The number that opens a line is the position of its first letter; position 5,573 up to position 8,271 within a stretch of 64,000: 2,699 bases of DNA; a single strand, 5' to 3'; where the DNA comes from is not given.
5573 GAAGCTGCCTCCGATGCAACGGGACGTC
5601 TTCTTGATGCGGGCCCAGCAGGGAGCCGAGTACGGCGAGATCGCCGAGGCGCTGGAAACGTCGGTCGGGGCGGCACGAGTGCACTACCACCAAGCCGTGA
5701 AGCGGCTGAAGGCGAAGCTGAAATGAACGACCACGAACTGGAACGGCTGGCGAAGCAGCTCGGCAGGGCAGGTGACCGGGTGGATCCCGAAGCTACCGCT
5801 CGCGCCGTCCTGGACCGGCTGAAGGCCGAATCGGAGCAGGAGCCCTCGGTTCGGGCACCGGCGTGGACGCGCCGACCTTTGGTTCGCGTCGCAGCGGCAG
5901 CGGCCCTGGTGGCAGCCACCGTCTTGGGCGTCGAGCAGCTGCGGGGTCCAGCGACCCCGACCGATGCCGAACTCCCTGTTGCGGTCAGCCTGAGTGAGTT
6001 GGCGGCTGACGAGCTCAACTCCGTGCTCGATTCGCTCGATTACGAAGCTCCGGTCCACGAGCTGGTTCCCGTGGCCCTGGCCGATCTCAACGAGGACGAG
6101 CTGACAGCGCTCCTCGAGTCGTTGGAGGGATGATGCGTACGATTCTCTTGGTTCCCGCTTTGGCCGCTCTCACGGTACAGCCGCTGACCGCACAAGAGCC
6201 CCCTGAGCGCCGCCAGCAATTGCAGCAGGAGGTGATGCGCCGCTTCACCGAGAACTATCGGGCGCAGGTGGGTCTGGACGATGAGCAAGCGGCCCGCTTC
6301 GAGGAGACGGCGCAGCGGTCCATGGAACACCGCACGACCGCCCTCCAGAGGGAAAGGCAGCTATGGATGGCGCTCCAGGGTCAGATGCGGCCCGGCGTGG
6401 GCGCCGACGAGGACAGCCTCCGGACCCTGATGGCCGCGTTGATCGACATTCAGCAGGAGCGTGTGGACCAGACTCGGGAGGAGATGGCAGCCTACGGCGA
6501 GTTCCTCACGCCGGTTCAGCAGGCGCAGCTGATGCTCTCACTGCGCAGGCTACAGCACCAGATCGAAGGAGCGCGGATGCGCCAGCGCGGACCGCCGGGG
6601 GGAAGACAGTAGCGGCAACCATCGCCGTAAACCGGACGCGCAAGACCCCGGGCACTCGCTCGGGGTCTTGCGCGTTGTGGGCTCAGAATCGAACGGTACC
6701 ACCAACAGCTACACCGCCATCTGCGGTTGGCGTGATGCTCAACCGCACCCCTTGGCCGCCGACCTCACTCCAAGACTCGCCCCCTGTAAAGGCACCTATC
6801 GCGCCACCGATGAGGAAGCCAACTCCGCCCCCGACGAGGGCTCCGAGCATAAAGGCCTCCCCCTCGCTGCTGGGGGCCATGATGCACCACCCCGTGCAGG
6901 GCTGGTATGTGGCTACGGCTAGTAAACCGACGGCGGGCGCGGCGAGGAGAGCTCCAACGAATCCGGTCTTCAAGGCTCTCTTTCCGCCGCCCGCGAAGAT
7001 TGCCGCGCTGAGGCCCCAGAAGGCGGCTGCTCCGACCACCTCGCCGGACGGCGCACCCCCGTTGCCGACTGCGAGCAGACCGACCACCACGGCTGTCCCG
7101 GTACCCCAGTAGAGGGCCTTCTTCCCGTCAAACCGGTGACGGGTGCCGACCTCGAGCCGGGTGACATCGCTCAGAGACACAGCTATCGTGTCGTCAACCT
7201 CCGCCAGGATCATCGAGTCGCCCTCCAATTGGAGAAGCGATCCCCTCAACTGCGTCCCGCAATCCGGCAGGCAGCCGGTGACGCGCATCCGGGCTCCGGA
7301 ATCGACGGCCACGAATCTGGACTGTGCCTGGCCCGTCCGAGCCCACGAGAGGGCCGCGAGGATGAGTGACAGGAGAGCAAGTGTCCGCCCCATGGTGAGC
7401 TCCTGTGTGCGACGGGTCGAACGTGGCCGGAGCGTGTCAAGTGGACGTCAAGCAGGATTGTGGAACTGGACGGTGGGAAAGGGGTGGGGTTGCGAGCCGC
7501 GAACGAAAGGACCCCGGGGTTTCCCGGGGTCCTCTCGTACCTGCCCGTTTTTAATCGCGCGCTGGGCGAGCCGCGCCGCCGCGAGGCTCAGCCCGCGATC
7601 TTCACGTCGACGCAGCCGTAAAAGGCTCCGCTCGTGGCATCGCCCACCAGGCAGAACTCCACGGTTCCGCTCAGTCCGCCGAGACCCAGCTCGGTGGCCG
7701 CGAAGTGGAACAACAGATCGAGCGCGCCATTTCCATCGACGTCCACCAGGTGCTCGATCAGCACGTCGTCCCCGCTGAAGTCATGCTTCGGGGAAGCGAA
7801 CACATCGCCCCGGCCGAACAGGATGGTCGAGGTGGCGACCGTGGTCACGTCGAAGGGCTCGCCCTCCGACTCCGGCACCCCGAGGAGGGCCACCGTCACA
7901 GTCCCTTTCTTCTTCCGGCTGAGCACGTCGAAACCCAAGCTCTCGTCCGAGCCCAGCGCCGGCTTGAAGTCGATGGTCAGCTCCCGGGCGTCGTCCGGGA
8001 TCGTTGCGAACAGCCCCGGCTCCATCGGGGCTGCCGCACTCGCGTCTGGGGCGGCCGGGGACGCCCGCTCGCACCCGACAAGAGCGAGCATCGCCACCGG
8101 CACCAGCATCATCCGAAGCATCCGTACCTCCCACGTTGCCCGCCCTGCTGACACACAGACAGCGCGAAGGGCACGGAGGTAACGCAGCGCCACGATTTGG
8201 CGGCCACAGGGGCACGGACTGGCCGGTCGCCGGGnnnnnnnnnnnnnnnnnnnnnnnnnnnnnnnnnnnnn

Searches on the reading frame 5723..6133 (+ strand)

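Call 64: search_protein_families(library=pfam, proteins=[window:5723-6133:+], max_evalue=0.01)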
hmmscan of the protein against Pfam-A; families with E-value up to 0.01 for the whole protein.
window:5723-6133:+ (136 aa): 1 family
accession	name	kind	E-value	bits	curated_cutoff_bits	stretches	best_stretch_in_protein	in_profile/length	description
PF19380.4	DUF5955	-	0.0021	18.8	27.1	1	6-75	15-82/88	Family of unknown function (DUF5955)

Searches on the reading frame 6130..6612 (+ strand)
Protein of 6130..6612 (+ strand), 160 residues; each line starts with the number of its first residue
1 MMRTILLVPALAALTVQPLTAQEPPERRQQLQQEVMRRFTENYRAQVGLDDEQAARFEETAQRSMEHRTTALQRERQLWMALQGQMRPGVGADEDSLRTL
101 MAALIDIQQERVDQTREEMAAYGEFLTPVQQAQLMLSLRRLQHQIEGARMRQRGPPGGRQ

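Call 64: search_protein_families(library=pfam, proteins=[window:6130-6612:+], max_evalue=0.01)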
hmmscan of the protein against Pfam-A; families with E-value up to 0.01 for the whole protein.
window:6130-6612:+ (160 aa): 1 family
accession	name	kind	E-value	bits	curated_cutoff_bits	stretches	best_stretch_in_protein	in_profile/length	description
PF07309.16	FlaF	-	0.0072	16.8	23.6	1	58-120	34-96/113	Flagellar protein FlaF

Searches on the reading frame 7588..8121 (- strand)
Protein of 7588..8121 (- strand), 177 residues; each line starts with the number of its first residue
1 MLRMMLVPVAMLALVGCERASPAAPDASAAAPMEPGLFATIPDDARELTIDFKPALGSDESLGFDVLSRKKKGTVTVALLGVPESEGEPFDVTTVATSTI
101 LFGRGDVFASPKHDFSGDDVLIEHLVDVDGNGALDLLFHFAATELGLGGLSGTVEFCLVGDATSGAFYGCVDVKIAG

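Call 3: search_protein_families(library=pfam, proteins=[window:7588-8121:-], max_evalue=0.01)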
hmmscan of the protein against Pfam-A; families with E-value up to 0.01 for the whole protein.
window:7588-8121:- (177 aa): 0 families

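Call 34: search_protein_families(library=ncbifam, proteins=[window:7588-8121:-], max_evalue=0.01)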
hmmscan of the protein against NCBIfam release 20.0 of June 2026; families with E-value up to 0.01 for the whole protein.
window:7588-8121:- (177 aa): 0 families

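Call 54: find_homologous_proteins(query=window:7588-8121:-)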
Query window:7588-8121:- (177 aa): 5 proteins with E <= 0.001 among 468 candidates.
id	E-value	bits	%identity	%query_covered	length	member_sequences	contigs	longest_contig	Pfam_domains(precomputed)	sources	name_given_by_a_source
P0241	5.3e-109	380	100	100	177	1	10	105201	-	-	-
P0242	1.6e-87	310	81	100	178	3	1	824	-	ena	-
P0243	2.9e-61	224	62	100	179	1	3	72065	-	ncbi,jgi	jgi:hypothetical protein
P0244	3.2e-58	214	60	100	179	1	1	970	-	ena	-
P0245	3.9e-55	204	57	100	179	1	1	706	-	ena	-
